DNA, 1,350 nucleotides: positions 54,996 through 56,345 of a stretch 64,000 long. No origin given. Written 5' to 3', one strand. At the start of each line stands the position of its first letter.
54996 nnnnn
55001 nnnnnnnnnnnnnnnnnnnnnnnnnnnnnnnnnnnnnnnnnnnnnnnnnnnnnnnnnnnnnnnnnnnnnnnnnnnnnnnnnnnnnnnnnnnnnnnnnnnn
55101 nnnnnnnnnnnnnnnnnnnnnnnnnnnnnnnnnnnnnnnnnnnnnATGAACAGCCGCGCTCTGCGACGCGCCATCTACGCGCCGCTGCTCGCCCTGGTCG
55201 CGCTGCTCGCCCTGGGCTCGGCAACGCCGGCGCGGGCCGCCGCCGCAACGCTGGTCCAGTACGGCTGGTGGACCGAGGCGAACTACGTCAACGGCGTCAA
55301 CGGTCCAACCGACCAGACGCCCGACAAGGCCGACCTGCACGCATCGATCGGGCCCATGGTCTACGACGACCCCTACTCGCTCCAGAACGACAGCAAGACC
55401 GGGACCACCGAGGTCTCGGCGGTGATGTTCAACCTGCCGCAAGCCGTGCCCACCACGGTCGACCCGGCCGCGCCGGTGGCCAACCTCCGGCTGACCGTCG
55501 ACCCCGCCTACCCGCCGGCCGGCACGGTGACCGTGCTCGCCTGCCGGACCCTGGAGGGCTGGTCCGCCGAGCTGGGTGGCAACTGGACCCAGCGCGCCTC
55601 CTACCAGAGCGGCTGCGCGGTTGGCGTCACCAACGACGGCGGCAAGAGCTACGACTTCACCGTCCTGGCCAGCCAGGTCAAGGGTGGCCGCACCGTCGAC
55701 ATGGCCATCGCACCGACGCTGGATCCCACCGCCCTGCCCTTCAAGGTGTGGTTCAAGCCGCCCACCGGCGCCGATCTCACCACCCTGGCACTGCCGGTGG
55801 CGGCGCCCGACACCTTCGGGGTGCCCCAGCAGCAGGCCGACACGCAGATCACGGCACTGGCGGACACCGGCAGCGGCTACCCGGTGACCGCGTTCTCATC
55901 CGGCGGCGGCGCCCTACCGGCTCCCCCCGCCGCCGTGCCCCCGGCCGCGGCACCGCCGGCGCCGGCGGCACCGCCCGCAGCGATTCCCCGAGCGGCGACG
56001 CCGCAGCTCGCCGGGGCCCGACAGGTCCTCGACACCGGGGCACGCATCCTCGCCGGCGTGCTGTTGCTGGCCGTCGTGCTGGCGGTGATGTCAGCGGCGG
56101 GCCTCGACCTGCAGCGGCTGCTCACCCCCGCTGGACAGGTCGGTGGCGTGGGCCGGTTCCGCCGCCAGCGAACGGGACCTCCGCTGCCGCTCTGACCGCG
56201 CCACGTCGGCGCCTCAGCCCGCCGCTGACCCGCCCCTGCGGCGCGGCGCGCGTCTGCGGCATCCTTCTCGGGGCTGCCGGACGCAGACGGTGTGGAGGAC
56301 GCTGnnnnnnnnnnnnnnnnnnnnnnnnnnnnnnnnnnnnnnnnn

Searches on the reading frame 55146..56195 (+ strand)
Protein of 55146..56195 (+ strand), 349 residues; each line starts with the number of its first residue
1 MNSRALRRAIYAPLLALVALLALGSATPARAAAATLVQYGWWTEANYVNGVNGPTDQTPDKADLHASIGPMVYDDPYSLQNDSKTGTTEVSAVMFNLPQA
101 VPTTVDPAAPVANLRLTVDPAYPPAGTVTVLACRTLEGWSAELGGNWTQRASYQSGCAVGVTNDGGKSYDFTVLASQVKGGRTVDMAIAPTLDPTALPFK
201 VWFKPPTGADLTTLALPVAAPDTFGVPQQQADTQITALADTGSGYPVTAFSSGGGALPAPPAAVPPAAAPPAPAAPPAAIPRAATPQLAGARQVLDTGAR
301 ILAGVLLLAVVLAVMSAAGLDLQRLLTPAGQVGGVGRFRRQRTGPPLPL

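Call 4: search_protein_families(library=pfam, proteins=[window:55146-56195:+], max_evalue=0.01)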
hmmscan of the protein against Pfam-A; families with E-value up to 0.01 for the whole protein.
window:55146-56195:+ (349 aa): 0 families

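Call 7: search_protein_families(library=ncbifam, proteins=[window:55146-56195:+], max_evalue=0.01)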
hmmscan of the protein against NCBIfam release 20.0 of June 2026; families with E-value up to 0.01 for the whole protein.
window:55146-56195:+ (349 aa): 0 families

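Call 11: find_homologous_proteins(query=window:55146-56195:+, max_evalue=0.001)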
Query window:55146-56195:+ (349 aa): 11 proteins with E <= 0.001 among 8000 candidates.
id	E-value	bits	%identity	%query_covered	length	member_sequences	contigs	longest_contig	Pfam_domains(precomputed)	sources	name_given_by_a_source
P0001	1.1e-220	750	100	100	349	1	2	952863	-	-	-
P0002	9.7e-154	530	73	100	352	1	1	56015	-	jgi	jgi:hypothetical protein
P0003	1.3e-140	486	68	100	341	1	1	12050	-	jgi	jgi:hypothetical protein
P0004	3.1e-133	462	64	100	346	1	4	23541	-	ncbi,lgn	-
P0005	2.5e-127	443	63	100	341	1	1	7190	-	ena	-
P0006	3.5e-127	442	69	90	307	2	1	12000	-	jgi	jgi:hypothetical protein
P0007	1.7e-123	430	60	100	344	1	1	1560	-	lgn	-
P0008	3.3e-122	426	59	100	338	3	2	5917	-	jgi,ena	-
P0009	4.0e-120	419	62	100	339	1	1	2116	-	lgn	-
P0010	1.3e-118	414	59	100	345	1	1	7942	-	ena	-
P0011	1.9e-117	410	59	100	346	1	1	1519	-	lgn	-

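Call 22: search_protein_representatives(alignment_id=A1)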
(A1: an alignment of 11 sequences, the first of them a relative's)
Query: 11 sequences, 343 profile positions. Proteins with E-value up to 0.001 (for the whole library): 72; up to 1e-10: 13; up to 1e-30: 6. The best 72 are listed.
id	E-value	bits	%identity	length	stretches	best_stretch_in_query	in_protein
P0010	2.1e-179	612.6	-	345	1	1-343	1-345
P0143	3.7e-100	352.0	-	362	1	1-343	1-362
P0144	2.1e-65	237.7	-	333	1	25-342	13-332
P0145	2.5e-56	207.8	-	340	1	3-343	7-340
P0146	1.5e-41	159.3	-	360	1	7-342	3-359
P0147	7.3e-38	147.1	-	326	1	4-304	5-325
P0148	2.9e-28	115.5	-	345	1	16-343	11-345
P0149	2.2e-26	109.4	-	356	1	9-341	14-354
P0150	4.1e-20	88.8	-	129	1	4-119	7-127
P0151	1.5e-12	63.9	-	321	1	12-340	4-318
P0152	2.4e-12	63.2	-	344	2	100-340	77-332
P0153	1.1e-11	61.0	-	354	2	102-340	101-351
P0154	4.7e-11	59.0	-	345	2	107-340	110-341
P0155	1.1e-10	57.7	-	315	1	101-340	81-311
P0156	1.2e-10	57.7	-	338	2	100-340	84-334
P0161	4.1e-09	52.6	-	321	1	25-343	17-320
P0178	6.9e-06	42.0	-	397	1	122-341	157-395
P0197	1.9e-04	37.3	-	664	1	28-340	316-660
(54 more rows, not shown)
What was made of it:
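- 55146..56195 (+): System 2 accessory protein. It has a Sec-type signal peptide (nt 55146-55244), a CBM96/DNRLRE-like beta-sandwich with invariant GWW and a Cys133/Cys157 pair (nt 55248-55784), a Pro/Ala stalk (nt 55785-56033), a TM helix (nt 56034-56123) and a conserved cytoplasmic tail ................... (nt 56124-56192). 72 cluster representatives found (call 22).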

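Call 26: search_protein_families(library=ncbifam, alignment_id=A4, max_evalue=1)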
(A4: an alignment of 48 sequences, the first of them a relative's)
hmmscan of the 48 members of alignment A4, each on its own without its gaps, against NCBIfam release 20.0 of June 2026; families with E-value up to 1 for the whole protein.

A. member 1, P0001 (349 aa): 0 families

B. families by the number of members that match (of 48 scanned): 9 families
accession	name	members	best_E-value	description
NF033761.1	gliding_GltJ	2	0.0048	adventurous gliding motility protein GltJ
NF041721.1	phane_AmcA_1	2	0.042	multiple cyclophane-containing RiPP AmcA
NF033679.1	DNRLRE_dom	1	0.0014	DNRLRE domain-containing protein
NF050190.1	exosort_XrtZ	1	0.091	exosortase Z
NF011766.0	PRK15220.1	1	0.1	fimbrial protein YehD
TIGR01466.1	cobJ_cbiH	1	0.14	precorrin-3B C(17)-methyltransferase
NF045530.1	LegP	1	0.2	Dot/Icm T4SS effector Zinc-dependent metalloprotease LegP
NF002887.1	PRK03356.1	1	0.25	L-carnitine/gamma-butyrobetaine antiporter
NF047810.1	LIC11742_lipo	1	0.28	LIC11742 family lipoprotein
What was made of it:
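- On CBM96 / DNRLRE domain: One of 48 system 2 family members at E 0.0014 (call 26).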

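Call 32: predict_structure(alignment_id=A4)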
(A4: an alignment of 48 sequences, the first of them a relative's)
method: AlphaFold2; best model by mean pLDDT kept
length: 349 residues; sequences in the alignment: 48
mean_pLDDT: 77.9   pTM: 0.59
mean pLDDT of the five models: 77.9, 77.6, 77.2, 77.0, 76.0
residues with pLDDT >= 90: 135; 70-90: 89; 50-70: 100; < 50: 25
segments of 3 or more residues with pLDDT < 50: 253-255, 284-295
pLDDT, mean of each block of 10 residues (from residue 1): 63 78 63 91 82 72 89 51 72 97 94 98 93 96 87 94 95 97 97 89 97 84 67 56 53 55 70 73 48 56 89 84 63 67 68
secondary structure, 60 per line:
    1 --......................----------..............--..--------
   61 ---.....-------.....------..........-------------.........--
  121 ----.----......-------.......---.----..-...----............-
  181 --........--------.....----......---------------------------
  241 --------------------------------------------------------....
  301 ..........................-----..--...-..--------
elements in order: H3-24 E35-43 E64-68 H76-80 E87-96 E110-118 E130-135 E143-146 E161-163 E168-174 E183-190 E199-203 E211-213 H297-326
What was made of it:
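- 55146..56195 (+): AF2 core pLDDT above 90 (call 32).
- Beta-sandwich fold: AF2 in call 32.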

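Call 37: fold_search(model_id=the predicted structure, library=pdb)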
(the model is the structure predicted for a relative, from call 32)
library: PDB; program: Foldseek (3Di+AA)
matches with E <= 10: 1009; with E <= 0.001: 3
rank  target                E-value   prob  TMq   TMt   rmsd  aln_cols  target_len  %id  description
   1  8wab_A                1.3e-05  1.00  0.30  0.53   7.1       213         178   12  Crystal structure of a chondroitin sulfate-binding carbohydrate binding module of a chondroitinase (released 2024-01-17)
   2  8wab_B                1.1e-04  1.00  0.32  0.58   6.6       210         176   11  Crystal structure of a chondroitin sulfate-binding carbohydrate binding module of a chondroitinase (released 2024-01-17)
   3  7vbo                  1.4e-04  1.00  0.30  0.51   6.2       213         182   12  Alginate binding domain CBM (released 2022-09-07)
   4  9cyn_A                5.6e-03  0.38  0.18  0.25  16.0       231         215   12  Flagellar filament sheath protein FlaA1 (released 2026-03-18)
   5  9cyn_C                7.8e-03  0.35  0.18  0.25  16.2       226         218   12  Flagellar filament sheath protein FlaA1 (released 2026-03-18)
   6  6sf2_F                1.3e-02  0.44  0.16  0.30  14.6       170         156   15  Ternary complex of human bone morphogenetic protein 9 (BMP9) growth factor domain, its prodomain and extracellular dom (released 2020-04-08)
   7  7bve_A                2.0e-02  0.38  0.17  0.07  13.3       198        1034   13  Cryo-EM structure of Mycobacterium smegmatis arabinosyltransferase EmbC2-AcpM2 in complex with ethambutol (released 2020-04-29)
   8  1wky                  2.3e-02  0.47  0.16  0.13  11.3       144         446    9  Crystal structure of alkaline mannanase from Bacillus sp. strain JAMB-602: catalytic domain and its Carbohydrate Binding (released 2005-06-15)
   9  2zey_A                2.3e-02  0.18  0.14  0.23  14.6       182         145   14  Family 16 carbohydrate binding module (released 2008-03-04)
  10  2zex_A                2.7e-02  0.15  0.12  0.22  13.4       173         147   13  Family 16 carbohydrate binding module (released 2008-03-04)
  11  9cyn_B                4.0e-02  0.20  0.18  0.26  16.2       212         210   11  Flagellar filament sheath protein FlaA1 (released 2026-03-18)
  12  8e2f                  4.3e-02  0.82  0.19  0.10   7.1       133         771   14  Cryo-EM structure of N-terminal arm of BIRC6 (from local refinement 2) (released 2023-02-15)
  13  4ycg_B                5.0e-02  0.30  0.18  0.27  14.3       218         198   11  Pro-bone morphogenetic protein 9 (released 2015-03-04)
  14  3p1i_B                5.0e-02  0.23  0.17  0.28  12.3       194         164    9  Ligand binding domain of human ephrin type-B receptor 3 (released 2011-01-19)
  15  2zey_B                5.7e-02  0.16  0.13  0.25  13.1       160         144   13  Family 16 carbohydrate binding module (released 2008-03-04)
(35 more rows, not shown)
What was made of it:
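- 55146..56195 (+): Foldseek 8wab E 1.3e-5 and 7vbo E 1.4e-4 (call 37).
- On CBM96 / DNRLRE domain: 8wab E 1.3e-5, target-normalised TM-score 0.53-0.58 (call 37).
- Closest known: CBM96 / DNRLRE domain. Same: Beta-sandwich fold (Foldseek probability 1.00, call 37).
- Foldseek 8wab and 7vbo at probability 1.00 (call 37). CBM-like fold (call 37).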

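Call 40: find_encoding_contigs(protein=P0002, flank=10000, max_places=3)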
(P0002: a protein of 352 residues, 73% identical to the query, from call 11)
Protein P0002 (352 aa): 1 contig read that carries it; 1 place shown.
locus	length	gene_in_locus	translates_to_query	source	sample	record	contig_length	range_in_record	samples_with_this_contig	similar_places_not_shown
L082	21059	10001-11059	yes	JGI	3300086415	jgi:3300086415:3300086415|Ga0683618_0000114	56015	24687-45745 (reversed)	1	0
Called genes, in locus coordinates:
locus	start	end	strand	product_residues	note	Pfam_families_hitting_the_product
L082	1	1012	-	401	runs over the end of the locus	PF00072:Response_reg, PF00563:EAL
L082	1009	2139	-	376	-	PF00072:Response_reg, PF07730:HisKA_3, PF02518:HATPase_c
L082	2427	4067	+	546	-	PF00501:AMP-binding, PF13193:AMP-binding_C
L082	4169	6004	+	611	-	-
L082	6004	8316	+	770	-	PF02653:BPD_transp_2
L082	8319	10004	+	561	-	PF13476:AAA_23 (faint), PF00005:ABC_tran, PF02463:SMC_N (faint), PF13401:AAA_22 (faint), PF13555:AAA_29 (faint), PF13304:AAA_21 (weak), PF00005:ABC_tran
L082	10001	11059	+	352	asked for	-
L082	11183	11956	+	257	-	PF00378:ECH_1, PF16113:ECH_2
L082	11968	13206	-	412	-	PF07995:GSDH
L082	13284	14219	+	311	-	PF21863:HTH_67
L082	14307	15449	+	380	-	PF00579:tRNA-synt_1b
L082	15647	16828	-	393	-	PF02720:DUF222, PF01844:HNH (weak)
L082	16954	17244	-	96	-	-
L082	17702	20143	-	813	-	PF09364:XFP_N, PF03894:XFP, PF09363:XFP_C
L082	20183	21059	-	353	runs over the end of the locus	PF00871:Acetate_kinase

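Call 60: find_related_loci(query=A6, collection=metagenome_contigs, flank=8000)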
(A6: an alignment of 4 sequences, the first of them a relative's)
Query A6 (344 aa) in metagenome_contigs; peptide patterns used: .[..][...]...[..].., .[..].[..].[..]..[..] (x = any residue, [..] = any of these).
197 stretches matched a pattern, but none encodes a relative of the query by tblastn (E <= 1e-3).

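Call 64: search_protein_families(library=pfam, proteins=[P0197, P0161, P0149, P0178], max_evalue=0.01)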
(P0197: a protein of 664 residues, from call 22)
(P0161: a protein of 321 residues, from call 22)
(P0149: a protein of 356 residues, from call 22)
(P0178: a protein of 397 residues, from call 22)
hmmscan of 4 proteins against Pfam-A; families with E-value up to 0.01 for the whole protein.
P0197 (664 aa): 4 families
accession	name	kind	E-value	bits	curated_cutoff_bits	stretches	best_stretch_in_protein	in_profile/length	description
PF00005.33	ABC_tran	-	7.1e-29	101.6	25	1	11-171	2-136/137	ABC transporter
PF13304.12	AAA_21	-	2.3e-08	34.9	27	1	23-43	2-22/304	AAA domain, putative AbiEii toxin, Type IV TA system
PF13555.12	AAA_29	-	3.7e-05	23.8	27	1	11-51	13-52/61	P-loop containing region of AAA domain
PF13476.12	AAA_23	-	0.00063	20.9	27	1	11-42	11-41/201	AAA domain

P0161 (321 aa): 0 families

P0149 (356 aa): 0 families

P0178 (397 aa): 0 families

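Call 66: find_related_loci(query=P0161, collection=metagenome_contigs, flank=8000)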
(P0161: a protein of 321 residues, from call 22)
Query P0161 (321 aa) in metagenome_contigs; peptide patterns used: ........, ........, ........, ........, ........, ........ (x = any residue, [..] = any of these).
301 stretches matched a pattern, but none encodes a relative of the query by tblastn (E <= 1e-3).
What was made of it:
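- Tried and rejected: Two metagenome scans, with A6 and P0161, found no relatives (calls 60, 66).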

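Call 67: find_encoding_contigs(protein=P0010, flank=8000, max_places=2)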
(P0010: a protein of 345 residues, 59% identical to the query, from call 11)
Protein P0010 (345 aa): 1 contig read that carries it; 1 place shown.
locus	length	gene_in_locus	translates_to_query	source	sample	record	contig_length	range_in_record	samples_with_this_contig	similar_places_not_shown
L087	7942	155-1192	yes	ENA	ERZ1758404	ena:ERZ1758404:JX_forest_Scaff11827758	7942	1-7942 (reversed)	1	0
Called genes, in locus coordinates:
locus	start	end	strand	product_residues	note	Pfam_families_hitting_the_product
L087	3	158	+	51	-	?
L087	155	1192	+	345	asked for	-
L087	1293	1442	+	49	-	-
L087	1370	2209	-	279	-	PF12730:ABC2_membrane_4, PF12679:ABC2_membrane_2 (weak), PF10920:DUF2705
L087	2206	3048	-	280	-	PF12679:ABC2_membrane_2 (faint), PF10920:DUF2705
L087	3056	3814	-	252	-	PF00005:ABC_tran, PF13304:AAA_21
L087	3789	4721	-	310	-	-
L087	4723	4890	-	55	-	-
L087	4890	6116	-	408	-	PF13360:PQQ_2, PF13570:Beta-prop_ACSF4 (weak), PF01011:PQQ (faint), PF13360:PQQ_2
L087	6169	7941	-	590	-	?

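Call 68: find_encoding_contigs(protein=P0008, flank=8000, max_places=2)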
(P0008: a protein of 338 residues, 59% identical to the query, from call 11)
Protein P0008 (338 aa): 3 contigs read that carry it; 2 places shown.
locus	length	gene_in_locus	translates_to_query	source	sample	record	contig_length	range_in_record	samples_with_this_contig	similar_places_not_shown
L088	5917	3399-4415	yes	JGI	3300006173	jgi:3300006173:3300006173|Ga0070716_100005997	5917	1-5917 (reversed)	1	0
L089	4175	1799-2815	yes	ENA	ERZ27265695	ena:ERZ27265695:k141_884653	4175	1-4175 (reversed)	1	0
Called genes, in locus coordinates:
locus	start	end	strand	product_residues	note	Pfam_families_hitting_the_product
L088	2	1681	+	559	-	?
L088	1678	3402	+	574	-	PF00005:ABC_tran, PF02463:SMC_N (faint), PF13476:AAA_23 (faint), PF13514:AAA_27 (faint), PF13555:AAA_29 (faint), PF13604:AAA_30 (faint), PF00005:ABC_tran, PF12399:BCA_ABC_TP_C, +1 more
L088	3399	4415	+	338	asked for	-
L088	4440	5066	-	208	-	PF03992:ABM (faint)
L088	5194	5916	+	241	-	?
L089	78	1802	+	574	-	PF00005:ABC_tran, PF02463:SMC_N (faint), PF13476:AAA_23 (faint), PF13514:AAA_27 (faint), PF13555:AAA_29 (faint), PF13604:AAA_30 (faint), PF00005:ABC_tran, PF12399:BCA_ABC_TP_C, +1 more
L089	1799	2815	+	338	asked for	-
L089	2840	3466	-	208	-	PF03992:ABM (faint)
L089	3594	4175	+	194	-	?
